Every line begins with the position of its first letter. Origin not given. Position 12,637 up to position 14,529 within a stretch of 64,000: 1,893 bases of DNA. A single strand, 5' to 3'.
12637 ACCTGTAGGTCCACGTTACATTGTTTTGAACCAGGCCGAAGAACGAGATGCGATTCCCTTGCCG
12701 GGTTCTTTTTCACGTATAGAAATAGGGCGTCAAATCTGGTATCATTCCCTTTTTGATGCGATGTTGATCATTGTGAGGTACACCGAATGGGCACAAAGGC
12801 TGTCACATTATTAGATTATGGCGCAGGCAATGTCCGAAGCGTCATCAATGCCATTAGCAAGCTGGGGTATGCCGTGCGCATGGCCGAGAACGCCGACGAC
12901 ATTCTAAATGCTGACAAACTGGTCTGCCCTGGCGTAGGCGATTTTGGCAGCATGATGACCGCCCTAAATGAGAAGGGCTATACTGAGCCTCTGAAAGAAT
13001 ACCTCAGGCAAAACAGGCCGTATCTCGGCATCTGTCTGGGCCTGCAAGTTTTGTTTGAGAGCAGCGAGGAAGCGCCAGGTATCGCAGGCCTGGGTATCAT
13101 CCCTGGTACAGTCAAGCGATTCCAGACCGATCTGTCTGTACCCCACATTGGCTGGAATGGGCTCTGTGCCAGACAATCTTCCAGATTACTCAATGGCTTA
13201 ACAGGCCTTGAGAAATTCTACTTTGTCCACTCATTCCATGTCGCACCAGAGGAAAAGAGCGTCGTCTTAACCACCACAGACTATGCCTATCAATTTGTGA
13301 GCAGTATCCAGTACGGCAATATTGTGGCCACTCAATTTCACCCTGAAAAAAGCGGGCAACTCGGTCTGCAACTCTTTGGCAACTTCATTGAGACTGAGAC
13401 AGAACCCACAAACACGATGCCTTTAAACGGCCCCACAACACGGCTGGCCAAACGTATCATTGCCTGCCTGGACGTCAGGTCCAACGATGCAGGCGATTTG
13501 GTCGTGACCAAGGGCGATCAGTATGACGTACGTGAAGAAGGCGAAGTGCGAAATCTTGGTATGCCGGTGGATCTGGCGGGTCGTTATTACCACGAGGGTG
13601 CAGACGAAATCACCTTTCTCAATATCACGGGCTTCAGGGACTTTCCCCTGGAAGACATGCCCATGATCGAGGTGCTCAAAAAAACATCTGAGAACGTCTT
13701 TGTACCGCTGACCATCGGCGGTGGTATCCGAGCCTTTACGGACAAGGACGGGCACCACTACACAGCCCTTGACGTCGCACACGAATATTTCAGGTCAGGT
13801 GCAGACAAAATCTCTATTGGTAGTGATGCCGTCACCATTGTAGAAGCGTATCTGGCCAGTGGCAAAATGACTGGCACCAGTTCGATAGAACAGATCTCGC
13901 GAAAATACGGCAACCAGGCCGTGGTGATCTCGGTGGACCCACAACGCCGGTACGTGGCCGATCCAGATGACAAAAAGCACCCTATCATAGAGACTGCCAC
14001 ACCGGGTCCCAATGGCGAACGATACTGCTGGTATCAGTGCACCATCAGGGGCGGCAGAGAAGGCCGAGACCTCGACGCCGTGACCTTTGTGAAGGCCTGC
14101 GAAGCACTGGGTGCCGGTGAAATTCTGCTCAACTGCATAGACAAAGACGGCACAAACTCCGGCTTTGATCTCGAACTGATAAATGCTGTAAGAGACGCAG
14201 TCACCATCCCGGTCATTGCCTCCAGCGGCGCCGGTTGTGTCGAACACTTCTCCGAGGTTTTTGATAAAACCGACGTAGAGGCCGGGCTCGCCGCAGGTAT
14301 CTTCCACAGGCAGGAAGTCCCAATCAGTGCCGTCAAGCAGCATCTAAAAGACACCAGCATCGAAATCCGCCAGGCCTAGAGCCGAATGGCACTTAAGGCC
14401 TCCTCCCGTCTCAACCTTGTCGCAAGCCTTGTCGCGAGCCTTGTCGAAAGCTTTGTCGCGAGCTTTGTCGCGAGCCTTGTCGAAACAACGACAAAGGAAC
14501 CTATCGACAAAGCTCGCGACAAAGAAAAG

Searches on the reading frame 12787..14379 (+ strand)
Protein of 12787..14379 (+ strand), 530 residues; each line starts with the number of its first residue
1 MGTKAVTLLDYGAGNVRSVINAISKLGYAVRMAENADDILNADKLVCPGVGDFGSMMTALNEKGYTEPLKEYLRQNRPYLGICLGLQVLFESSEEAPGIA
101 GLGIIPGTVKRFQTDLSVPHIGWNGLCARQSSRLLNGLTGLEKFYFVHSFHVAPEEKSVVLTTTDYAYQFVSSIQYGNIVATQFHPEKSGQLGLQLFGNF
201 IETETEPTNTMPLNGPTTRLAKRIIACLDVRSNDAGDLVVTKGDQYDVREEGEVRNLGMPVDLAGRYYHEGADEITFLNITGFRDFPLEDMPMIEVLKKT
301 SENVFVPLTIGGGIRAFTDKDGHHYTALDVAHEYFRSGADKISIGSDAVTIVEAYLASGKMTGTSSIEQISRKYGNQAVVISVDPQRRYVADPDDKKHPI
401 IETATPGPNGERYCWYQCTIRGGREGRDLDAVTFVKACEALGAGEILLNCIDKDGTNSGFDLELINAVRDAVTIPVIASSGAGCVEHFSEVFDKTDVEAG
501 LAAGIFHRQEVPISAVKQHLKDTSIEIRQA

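Call 30: search_protein_families(library=pfam, proteins=[window:12787-14379:+], max_evalue=0.000001)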
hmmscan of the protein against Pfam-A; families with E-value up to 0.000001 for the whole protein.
window:12787-14379:+ (530 aa): 4 families
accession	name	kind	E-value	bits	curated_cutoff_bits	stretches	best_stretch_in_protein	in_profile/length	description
PF00977.27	His_biosynth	-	1.5e-44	152.6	23.6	1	223-511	1-227/228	Histidine biosynthesis protein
PF00117.34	GATase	-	1.3e-19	71.1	22.8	1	8-198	2-184/190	Glutamine amidotransferase class-I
PF01174.25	SNO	-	6e-09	36.5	27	1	14-191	6-174/188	SNO glutamine amidotransferase family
PF07685.20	GATase_3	-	8.7e-07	29.2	27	0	30-109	27-115/196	CobB/CobQ-like glutamine amidotransferase domain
